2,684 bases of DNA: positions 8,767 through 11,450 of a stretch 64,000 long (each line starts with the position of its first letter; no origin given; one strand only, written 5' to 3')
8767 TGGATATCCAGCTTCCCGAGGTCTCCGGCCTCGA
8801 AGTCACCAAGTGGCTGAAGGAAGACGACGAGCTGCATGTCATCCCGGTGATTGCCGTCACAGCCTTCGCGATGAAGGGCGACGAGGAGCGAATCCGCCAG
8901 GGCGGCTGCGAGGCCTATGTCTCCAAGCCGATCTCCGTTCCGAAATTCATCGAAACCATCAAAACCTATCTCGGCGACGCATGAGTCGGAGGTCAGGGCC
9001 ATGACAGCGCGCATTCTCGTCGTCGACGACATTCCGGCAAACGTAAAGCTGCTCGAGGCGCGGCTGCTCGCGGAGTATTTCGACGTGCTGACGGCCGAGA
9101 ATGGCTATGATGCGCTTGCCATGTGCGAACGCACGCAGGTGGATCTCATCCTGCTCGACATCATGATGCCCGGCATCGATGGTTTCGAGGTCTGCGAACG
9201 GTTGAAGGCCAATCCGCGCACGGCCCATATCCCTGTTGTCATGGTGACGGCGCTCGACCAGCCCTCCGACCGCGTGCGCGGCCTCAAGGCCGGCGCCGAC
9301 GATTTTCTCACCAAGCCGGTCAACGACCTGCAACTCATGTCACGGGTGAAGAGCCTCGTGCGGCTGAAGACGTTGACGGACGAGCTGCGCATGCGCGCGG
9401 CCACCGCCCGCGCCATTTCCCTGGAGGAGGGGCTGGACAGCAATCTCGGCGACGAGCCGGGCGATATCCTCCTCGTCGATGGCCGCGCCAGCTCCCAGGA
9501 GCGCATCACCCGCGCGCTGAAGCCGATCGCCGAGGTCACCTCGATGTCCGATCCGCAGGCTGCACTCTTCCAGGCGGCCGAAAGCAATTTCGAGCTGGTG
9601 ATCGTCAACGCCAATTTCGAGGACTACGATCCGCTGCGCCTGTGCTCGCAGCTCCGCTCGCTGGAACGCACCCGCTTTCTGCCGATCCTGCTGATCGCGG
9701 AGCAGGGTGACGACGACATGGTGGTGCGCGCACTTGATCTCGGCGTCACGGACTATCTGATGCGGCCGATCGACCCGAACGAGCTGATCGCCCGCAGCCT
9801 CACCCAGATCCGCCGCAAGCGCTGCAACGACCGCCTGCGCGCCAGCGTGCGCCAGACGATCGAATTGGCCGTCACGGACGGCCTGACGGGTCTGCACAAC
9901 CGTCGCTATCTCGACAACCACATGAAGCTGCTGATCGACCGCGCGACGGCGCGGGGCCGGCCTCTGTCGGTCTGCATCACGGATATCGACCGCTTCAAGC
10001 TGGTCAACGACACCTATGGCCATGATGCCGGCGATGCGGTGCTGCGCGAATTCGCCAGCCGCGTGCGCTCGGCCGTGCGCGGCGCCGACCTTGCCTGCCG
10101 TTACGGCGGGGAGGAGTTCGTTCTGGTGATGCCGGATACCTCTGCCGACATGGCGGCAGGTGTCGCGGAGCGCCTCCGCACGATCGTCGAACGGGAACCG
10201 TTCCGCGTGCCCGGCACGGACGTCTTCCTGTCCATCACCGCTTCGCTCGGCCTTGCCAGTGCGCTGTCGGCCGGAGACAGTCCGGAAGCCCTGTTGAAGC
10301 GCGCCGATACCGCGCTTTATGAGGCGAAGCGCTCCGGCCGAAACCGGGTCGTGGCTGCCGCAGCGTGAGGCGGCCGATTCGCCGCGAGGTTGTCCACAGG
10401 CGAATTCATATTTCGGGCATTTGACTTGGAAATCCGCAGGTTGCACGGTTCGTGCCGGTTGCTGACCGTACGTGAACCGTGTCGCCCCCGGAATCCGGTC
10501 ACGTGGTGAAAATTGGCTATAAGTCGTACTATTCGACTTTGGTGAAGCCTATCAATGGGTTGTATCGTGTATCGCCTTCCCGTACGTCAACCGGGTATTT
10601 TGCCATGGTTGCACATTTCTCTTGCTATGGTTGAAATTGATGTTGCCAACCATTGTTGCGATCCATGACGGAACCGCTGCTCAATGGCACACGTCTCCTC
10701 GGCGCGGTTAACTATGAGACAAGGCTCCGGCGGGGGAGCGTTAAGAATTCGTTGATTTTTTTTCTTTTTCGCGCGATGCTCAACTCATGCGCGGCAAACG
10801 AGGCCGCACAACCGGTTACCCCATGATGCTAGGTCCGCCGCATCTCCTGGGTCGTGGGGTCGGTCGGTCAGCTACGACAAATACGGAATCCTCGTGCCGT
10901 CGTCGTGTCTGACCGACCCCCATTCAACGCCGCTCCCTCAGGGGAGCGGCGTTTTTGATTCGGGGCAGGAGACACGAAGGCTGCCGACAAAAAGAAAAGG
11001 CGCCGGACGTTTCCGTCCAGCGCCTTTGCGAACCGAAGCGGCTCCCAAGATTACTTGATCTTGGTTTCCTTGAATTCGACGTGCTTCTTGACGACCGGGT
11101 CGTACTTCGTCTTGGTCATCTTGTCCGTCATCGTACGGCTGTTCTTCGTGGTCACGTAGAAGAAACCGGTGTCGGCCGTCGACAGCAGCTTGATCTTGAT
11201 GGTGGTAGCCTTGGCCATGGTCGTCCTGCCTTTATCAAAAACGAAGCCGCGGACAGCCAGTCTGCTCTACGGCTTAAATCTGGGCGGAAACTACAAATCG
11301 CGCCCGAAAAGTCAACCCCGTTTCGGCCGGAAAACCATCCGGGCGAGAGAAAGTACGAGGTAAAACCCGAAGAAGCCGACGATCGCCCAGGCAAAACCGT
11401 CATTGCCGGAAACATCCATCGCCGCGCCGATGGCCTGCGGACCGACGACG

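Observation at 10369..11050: Long (680 nt), AT-richer pleD-rpmG intergenic region with an orphan intrinsic terminator: a candidate sRNA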

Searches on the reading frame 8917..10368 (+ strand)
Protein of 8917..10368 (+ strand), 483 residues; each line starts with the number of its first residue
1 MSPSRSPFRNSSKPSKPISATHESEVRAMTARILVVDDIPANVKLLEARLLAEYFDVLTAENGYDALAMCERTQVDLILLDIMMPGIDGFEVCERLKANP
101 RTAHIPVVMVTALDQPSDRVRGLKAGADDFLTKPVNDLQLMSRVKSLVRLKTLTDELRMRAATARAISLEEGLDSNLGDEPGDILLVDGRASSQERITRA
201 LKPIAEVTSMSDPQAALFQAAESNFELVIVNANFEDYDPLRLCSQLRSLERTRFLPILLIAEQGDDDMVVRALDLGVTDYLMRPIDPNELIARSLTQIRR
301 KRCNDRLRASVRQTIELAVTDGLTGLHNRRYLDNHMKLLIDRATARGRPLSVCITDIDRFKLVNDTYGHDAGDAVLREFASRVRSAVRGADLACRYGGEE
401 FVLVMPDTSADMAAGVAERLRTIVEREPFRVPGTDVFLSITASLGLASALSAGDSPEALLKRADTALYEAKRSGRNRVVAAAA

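Call 19: find_encoding_contigs(protein=window:8917-10368:+, flank=3000, max_places=10)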
Protein window:8917-10368:+ (483 aa): no gene with exactly this product is on record in the collection.
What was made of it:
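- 9001..10368 (+): pleD (455 aa; receiver domains plus GGDEF). The mechanical ORF from 8917 is an upstream extension. The 483-aa form is not on record (call 19).
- Tried and rejected: Failed because the real gene starts at 9001 (call 19).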

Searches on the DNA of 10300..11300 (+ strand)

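Call 4: search_rna_families(source=window, start=10300, end=11300, threshold=evalue, max_evalue=1, show_alignments=3)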
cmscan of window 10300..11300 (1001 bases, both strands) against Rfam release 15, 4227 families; matches with E-value up to 1: 7.
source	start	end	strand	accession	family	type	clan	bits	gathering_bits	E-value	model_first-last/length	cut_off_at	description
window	10816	10923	+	RF02500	Atu_C6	Gene; sRNA;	-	81.8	60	1.1e-11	1-113/113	no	EcpR1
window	10960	11024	-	RF02240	Xoo1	Gene; sRNA;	-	22.6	70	0.28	1-95/95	no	Xanthomonadaceae sRNA Xoo1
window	10854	10958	+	RF02868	ncS037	Gene; sRNA;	-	22.5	112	0.29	1-152/152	no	Burkholderia sRNA 37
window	10823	10957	+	RF02883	BcKCsr2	Gene; sRNA;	-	18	40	0.18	1-129/129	no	Burkholderia sRNA 2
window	10360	10397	+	RF01340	CRISPR-DR29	Gene; CRISPR;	-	18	39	0.92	1-37/37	no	CRISPR RNA direct repeat element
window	10987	11029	-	RF00489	ctRNA_p42d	Gene; antisense;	-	17.7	50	0.99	1-46/46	no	ctRNA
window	10985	11132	-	RF02613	BSR0739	Gene; sRNA;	-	16.8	191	0.72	1-160/160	no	Brucella sRNA 0739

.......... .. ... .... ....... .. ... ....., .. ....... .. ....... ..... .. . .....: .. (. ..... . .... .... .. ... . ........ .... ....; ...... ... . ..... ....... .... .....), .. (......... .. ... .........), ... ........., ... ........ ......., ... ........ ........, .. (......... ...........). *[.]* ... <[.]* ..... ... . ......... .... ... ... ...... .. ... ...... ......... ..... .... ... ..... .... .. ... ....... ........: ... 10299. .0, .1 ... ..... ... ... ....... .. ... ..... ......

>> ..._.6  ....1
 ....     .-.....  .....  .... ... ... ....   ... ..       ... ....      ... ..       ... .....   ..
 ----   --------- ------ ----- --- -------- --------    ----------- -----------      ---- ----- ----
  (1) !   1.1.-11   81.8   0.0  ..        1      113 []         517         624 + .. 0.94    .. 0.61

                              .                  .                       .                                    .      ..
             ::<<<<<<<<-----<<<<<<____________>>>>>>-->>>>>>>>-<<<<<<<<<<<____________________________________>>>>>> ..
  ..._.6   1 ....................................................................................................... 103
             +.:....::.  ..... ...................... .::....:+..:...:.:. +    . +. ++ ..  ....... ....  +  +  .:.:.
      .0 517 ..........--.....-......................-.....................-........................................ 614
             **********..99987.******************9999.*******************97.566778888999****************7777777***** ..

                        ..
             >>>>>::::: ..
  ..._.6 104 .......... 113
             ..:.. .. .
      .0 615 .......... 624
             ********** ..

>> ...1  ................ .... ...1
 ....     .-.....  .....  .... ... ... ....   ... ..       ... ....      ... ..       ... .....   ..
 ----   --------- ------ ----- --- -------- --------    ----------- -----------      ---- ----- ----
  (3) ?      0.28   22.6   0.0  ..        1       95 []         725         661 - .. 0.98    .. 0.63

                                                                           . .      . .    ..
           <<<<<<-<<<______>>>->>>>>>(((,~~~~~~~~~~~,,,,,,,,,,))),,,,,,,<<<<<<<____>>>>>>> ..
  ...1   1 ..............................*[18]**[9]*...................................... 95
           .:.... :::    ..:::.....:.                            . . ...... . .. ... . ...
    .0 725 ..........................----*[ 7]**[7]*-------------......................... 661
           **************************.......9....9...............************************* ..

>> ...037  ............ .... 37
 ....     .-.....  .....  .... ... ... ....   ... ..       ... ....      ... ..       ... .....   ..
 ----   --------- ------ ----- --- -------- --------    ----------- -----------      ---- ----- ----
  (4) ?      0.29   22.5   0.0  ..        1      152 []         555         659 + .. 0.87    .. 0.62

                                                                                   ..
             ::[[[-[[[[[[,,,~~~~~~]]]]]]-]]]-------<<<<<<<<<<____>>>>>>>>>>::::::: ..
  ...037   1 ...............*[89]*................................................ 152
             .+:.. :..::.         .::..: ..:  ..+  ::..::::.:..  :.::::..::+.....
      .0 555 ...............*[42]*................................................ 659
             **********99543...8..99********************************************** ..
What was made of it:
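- SL2 here carries AAUCCUCG rather than the commoner GCCUCCUCG context (call 4).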

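Call 29: build_rna_model(alignment_id=A3)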
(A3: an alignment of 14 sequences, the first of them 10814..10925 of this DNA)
Model R1 built from alignment A3 (14 sequences, 123 columns); structure: RNAalifold consensus.
model positions 116; base pairs 29; branch points 1; effective number of sequences 1.34; information 0.59 bits per position. Calibrated on 0.2 Mb of random sequence (short: E-values are rough).
structure used (alignment columns):
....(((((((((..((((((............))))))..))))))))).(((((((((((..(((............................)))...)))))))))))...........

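Call 30: search_with_rna_model(model_id=R1, sources=[window, L001, L002, L003, L005, L006, L007, L008, L010, L012, L013, L015, L016, L017, L018, L019, L020, L021, L022, L023, L024, L025, L026, L027, L028, L029, L030, L031, L032, L033, L034, L035, L036, L037, L038, L039, L040, L041, L042, L044, L045, L046, L047, L049, L050, L051, L053, L054, L055, L056, L057, L058, L059, L060, L061, L062, L063, L064, L066, L067, L068, L069, L070, L073, L074, L075, L076, L077, L078, L079, L081, L082, L083, L084, L085, L086, L087, L088, L089, L090, L091, L092, L094, L095, L096, L097, L100, L102, L103, L104, L105, L106, L107, L109, L110, L111, L112, L113, L114, L120], make_alignment=true, max_evalue=0.01)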
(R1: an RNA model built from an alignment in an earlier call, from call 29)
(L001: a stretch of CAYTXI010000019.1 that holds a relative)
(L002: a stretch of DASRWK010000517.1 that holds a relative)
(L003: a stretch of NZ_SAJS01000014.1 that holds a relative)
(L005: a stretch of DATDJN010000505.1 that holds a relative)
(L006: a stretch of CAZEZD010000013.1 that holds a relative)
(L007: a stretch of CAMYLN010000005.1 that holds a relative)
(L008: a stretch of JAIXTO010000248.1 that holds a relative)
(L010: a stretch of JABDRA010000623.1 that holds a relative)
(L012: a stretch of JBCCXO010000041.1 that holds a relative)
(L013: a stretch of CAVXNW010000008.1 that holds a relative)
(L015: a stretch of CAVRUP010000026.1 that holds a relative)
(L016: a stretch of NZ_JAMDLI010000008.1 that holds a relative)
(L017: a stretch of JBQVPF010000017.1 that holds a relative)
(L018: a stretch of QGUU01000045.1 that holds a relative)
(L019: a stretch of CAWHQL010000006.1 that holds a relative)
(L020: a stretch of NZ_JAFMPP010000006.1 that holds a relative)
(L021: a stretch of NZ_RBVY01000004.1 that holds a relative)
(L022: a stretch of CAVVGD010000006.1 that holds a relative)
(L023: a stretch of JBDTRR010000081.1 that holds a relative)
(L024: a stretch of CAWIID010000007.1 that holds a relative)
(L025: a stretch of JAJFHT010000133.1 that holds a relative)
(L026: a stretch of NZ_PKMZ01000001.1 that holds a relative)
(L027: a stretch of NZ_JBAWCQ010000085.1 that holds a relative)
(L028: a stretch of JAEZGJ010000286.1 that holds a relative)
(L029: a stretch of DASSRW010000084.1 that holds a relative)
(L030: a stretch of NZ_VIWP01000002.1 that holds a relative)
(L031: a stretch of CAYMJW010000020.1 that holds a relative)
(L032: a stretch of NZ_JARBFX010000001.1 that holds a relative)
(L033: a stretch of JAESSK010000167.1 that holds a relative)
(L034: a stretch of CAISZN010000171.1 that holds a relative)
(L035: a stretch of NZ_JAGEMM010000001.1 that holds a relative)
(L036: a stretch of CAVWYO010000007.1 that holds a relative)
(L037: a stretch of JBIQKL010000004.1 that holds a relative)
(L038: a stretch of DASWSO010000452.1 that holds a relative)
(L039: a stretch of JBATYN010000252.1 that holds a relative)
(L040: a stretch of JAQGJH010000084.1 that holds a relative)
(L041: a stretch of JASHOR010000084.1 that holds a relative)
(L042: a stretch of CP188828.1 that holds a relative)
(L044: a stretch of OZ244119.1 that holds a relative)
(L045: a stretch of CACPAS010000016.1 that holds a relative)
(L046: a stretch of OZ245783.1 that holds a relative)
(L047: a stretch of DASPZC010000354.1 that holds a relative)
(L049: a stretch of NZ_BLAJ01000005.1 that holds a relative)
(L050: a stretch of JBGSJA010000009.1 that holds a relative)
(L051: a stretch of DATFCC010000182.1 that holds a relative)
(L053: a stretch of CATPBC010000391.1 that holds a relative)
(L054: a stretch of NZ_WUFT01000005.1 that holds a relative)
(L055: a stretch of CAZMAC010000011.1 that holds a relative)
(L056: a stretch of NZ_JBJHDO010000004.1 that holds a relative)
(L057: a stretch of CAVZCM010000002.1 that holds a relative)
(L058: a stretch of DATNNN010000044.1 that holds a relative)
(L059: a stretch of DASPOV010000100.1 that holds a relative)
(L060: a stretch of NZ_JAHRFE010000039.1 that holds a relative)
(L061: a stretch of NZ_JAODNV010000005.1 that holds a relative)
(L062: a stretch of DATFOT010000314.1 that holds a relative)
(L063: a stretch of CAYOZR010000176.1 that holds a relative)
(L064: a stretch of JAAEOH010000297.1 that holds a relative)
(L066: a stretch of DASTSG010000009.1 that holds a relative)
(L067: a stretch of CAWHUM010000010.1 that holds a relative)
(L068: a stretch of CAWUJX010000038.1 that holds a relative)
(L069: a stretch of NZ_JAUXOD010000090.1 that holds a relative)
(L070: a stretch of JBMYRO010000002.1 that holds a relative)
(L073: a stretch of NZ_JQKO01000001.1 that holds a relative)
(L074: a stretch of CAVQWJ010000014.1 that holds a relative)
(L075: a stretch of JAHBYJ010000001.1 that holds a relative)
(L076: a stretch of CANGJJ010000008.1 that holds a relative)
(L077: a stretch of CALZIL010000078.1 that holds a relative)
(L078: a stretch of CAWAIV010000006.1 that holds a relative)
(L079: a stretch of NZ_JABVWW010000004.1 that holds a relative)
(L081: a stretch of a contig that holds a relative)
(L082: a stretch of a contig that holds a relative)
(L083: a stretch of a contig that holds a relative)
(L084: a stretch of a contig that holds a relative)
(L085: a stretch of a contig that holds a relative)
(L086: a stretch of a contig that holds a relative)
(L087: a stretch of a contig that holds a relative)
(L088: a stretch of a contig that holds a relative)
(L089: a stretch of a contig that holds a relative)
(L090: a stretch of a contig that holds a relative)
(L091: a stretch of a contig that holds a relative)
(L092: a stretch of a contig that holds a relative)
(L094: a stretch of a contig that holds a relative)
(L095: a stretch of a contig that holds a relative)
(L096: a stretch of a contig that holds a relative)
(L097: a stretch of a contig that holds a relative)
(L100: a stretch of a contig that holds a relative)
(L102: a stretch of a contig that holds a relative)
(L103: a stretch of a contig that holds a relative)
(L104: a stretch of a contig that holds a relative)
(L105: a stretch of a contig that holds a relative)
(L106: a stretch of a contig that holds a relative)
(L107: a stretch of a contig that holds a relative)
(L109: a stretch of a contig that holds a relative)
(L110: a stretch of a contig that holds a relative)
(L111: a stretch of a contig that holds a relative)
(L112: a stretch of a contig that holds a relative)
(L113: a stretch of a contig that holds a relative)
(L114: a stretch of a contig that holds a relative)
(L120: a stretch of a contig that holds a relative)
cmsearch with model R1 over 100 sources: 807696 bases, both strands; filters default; matches with E-value up to 0.01: 99.
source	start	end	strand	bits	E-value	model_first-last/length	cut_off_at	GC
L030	3204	3319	-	128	1.8e-28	1-116/116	no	0.62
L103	7497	7612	-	127.6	2.2e-28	1-116/116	no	0.66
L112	1856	1970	-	126.9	3.2e-28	1-116/116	no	0.62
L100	7607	7722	+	126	5.3e-28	1-116/116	no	0.63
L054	3548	3662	+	121.6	6.1e-27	1-116/116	no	0.6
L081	4575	4689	-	120.3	1.3e-26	1-116/116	no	0.61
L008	353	466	+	119.5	2e-26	1-116/116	no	0.66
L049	3035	3150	-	118.8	3e-26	1-116/116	no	0.61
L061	6524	6640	+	117.3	6.9e-26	1-116/116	no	0.66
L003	2513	2629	-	115.6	1.8e-25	1-116/116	no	0.68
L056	2965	3081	-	115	2.6e-25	1-116/116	no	0.69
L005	307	423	+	113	8.1e-25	1-116/116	no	0.68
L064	4753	4866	+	112.9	8.1e-25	1-116/116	no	0.64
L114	7405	7522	+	110.8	2.8e-24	1-116/116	no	0.68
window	10815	10927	+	110.5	3.2e-24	1-116/116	no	0.6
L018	2834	2951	-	109.4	5.8e-24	1-116/116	no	0.7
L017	5237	5349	-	108.1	1.2e-23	1-116/116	no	0.62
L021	2538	2656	+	107.3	1.9e-23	1-116/116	no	0.66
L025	6802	6919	-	106.5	3e-23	1-116/116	no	0.64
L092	4469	4585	+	104.1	1.1e-22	1-116/116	no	0.56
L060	4447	4560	-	103.9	1.3e-22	1-116/116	no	0.55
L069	2286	2399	-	96.2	9.7e-21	1-116/116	no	0.56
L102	28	148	+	94.4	2.6e-20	1-116/116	no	0.64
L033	6074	6192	+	90.9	2e-19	1-116/116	no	0.57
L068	7507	7624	+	90.6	2.2e-19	1-116/116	no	0.61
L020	2183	2299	-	89.3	4.6e-19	1-116/116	no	0.66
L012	3265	3383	+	89.2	5e-19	1-116/116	no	0.61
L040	5764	5877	-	88.9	6e-19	1-116/116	no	0.63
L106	7635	7748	-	88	9.5e-19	1-116/116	no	0.67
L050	598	719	+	85.8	3.4e-18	1-116/116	no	0.65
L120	5686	5799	+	85.3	4.3e-18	1-116/116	no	0.66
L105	513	625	+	84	9.1e-18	1-116/116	no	0.7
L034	1671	1784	-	83.4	1.3e-17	1-116/116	no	0.64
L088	4270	4383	+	82.3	2.3e-17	1-116/116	no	0.63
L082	6724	6841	+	81.2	4.4e-17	1-116/116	no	0.65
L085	5472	5585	+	81.1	4.6e-17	1-116/116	no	0.68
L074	4674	4785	+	80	8.5e-17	1-116/116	no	0.61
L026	2062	2184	+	78.9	1.6e-16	1-116/116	no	0.71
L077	2080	2194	+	78.4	2.1e-16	1-116/116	no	0.63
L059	2156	2274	+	78.2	2.4e-16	1-116/116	no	0.68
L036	5635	5751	-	78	2.6e-16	1-116/116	no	0.64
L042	7839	7957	+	78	2.7e-16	1-116/116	no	0.64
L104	2401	2512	-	77.7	3.2e-16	1-116/116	no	0.63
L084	2112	2226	+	77.4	3.7e-16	1-116/116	no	0.64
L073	7012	7126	+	77.3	3.9e-16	1-116/116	no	0.68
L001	1496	1612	-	77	4.6e-16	1-116/116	no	0.65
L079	4118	4229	-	76.4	6.7e-16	1-116/116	no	0.67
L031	4381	4498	+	74.9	1.5e-15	1-116/116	no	0.68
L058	4012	4127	-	74.8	1.6e-15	1-116/116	no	0.68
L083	432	549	-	73.9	2.6e-15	1-116/116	no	0.66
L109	2640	2756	-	73.3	3.8e-15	1-116/116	no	0.7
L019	7075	7187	-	73.1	4.1e-15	1-116/116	no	0.68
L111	2431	2546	-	72.8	5e-15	1-116/116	no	0.68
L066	1058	1173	+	72.2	6.8e-15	1-116/116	no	0.69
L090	3641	3756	-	71.5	1e-14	1-116/116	no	0.68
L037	3453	3568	-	71.3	1.2e-14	1-116/116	no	0.66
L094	6458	6567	+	71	1.4e-14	1-116/116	no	0.62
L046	5825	5941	-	70.2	2.1e-14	1-116/116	no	0.68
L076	7414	7521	+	70.2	2.1e-14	1-116/116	no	0.7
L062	4547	4657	+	69.7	2.7e-14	1-116/116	no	0.67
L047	2937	3053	-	69.4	3.3e-14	1-116/116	no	0.7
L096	3209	3326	+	69.1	3.8e-14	1-116/116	no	0.64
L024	2976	3092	+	68.8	4.6e-14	1-116/116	no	0.68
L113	6217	6333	+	68.8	4.6e-14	1-116/116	no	0.67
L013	4752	4867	-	68.8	4.7e-14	1-116/116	no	0.69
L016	5074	5184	-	68.3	6.1e-14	1-116/116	no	0.64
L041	1608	1723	-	68.2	6.6e-14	1-116/116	no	0.72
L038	3587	3702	-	68.1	6.9e-14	1-116/116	no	0.68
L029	155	270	+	67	1.3e-13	1-116/116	no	0.68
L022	3637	3753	+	66.7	1.5e-13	1-116/116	no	0.69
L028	3451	3566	-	66.1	2.1e-13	1-116/116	no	0.71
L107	341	457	-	65.8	2.6e-13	1-116/116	no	0.65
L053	7209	7324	-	65.1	3.7e-13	1-116/116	no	0.69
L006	7559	7673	-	65.1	3.8e-13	1-116/116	no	0.72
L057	7881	7997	-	64.7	4.6e-13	1-116/116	no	0.69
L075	4431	4553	-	64.2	6.2e-13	1-116/116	no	0.68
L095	7077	7191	-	64.2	6.2e-13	1-116/116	no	0.65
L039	3376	3490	+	62.4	1.7e-12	1-116/116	no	0.67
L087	5531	5648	+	62.3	1.8e-12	1-116/116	no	0.73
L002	532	643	+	61.2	3.4e-12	1-116/116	no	0.66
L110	6569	6680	-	61.1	3.4e-12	1-116/116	no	0.69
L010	1121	1234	+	59.9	6.8e-12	1-116/116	no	0.63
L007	7659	7773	+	58.8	1.2e-11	1-116/116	no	0.63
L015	3881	3998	-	58.8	1.3e-11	1-116/116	no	0.67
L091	711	826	+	58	2.1e-11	1-116/116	no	0.64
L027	3096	3212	-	56.1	5.9e-11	1-116/116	no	0.66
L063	1503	1613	+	55.9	6.4e-11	1-116/116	no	0.73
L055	7473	7586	-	55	1.1e-10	1-116/116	no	0.57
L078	6090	6206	-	54.7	1.2e-10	1-116/116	no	0.71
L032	5876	5989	+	54.1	1.8e-10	1-116/116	no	0.74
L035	2894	3004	-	53.2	3e-10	1-116/116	no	0.63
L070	5286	5406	-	49.4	2.5e-09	1-116/116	no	0.54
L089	6437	6553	+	45.7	2e-08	1-116/116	no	0.62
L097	5626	5747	-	44.9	3.1e-08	1-116/116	no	0.51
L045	1123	1244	+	44.5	3.9e-08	1-116/116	no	0.5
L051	3281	3397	+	43.8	5.9e-08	1-116/116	no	0.64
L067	4863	4977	-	41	2.8e-07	1-116/116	no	0.62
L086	472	542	+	36.9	2.7e-06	1-116/116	no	0.61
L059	2200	2299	-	22.7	0.0081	1-116/116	no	0.65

Alignment A4: 99 matches aligned to the model, 171 columns, each read 5' to 3' on its own strand. Consensus structure (alignment columns), stored with it:
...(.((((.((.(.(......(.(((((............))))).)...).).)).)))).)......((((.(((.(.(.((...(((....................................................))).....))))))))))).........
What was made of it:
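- A covariance model built from 14 sequences gives a match in 98 of 100 sources, nearly all over its full length (call 30).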

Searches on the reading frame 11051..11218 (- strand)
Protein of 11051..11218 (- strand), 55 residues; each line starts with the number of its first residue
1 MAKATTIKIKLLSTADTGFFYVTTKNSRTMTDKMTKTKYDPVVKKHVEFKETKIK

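Call 18: find_encoding_contigs(protein=window:11051-11218:-, flank=3000, max_places=10)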
Protein window:11051-11218:- (55 aa): 24 contigs read that carry it; 10 places shown.
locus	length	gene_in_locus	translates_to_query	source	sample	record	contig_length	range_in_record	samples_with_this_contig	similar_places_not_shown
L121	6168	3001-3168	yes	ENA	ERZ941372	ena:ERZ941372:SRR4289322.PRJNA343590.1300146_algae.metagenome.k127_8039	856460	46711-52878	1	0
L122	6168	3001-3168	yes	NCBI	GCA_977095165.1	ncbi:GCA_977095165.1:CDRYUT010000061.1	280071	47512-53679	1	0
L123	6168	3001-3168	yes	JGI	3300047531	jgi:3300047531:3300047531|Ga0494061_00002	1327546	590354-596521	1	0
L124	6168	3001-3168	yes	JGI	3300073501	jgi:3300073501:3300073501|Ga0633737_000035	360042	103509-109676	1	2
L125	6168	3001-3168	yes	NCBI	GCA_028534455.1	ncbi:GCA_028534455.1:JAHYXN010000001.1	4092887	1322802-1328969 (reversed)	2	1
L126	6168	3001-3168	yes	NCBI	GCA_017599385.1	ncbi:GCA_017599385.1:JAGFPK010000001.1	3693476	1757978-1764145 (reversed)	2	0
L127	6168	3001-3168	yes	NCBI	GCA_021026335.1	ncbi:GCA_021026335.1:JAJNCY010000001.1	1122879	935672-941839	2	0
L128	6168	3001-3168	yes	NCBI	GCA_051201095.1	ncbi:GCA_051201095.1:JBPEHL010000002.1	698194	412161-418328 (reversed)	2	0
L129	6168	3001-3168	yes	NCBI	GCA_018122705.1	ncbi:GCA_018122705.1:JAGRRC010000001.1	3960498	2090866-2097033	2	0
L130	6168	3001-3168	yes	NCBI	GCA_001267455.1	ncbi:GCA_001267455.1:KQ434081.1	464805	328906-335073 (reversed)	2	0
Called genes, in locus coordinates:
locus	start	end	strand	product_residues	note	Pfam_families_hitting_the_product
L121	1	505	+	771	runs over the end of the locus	PF17876:CSD2 (weak), PF00773:RNB, PF00575:S1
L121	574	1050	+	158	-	PF06170:DUF983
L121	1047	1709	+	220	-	PF00293:NUDIX (faint)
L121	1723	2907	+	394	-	PF05977:MFS_3 (faint), PF12832:MFS_1_like (weak), PF07690:MFS_1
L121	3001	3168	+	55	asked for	PF00471:Ribosomal_L33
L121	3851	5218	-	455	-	PF00072:Response_reg, PF00990:GGDEF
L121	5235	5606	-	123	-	PF00072:Response_reg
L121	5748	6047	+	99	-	PF12096:DUF3572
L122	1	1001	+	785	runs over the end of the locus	PF17876:CSD2, PF00773:RNB, PF00575:S1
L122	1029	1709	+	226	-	PF00293:NUDIX (weak)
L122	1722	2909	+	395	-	PF12832:MFS_1_like (faint), PF07690:MFS_1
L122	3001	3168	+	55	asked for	PF00471:Ribosomal_L33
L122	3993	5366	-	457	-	PF00072:Response_reg, PF00990:GGDEF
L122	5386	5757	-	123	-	PF00072:Response_reg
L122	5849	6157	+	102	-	PF12096:DUF3572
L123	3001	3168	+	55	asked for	PF00471:Ribosomal_L33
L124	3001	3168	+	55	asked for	PF00471:Ribosomal_L33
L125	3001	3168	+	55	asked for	PF00471:Ribosomal_L33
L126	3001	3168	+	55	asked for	PF00471:Ribosomal_L33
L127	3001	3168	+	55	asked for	PF00471:Ribosomal_L33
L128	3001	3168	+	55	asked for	PF00471:Ribosomal_L33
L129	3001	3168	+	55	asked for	PF00471:Ribosomal_L33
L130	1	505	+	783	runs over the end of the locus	PF17876:CSD2 (weak), PF00773:RNB, PF00575:S1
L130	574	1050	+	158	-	PF06170:DUF983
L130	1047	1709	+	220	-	PF00293:NUDIX (faint)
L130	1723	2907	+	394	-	PF05977:MFS_3 (faint), PF12832:MFS_1_like (weak), PF07690:MFS_1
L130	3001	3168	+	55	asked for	PF00471:Ribosomal_L33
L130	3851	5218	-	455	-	PF00072:Response_reg, PF00990:GGDEF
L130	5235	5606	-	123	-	PF00072:Response_reg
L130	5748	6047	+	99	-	PF12096:DUF3572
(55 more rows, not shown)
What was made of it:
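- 11051..11218 (-): rpmG (ribosomal protein L33, 55 aa). PF00471, and an exact protein match in 616 blocks of the collection (call 18).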
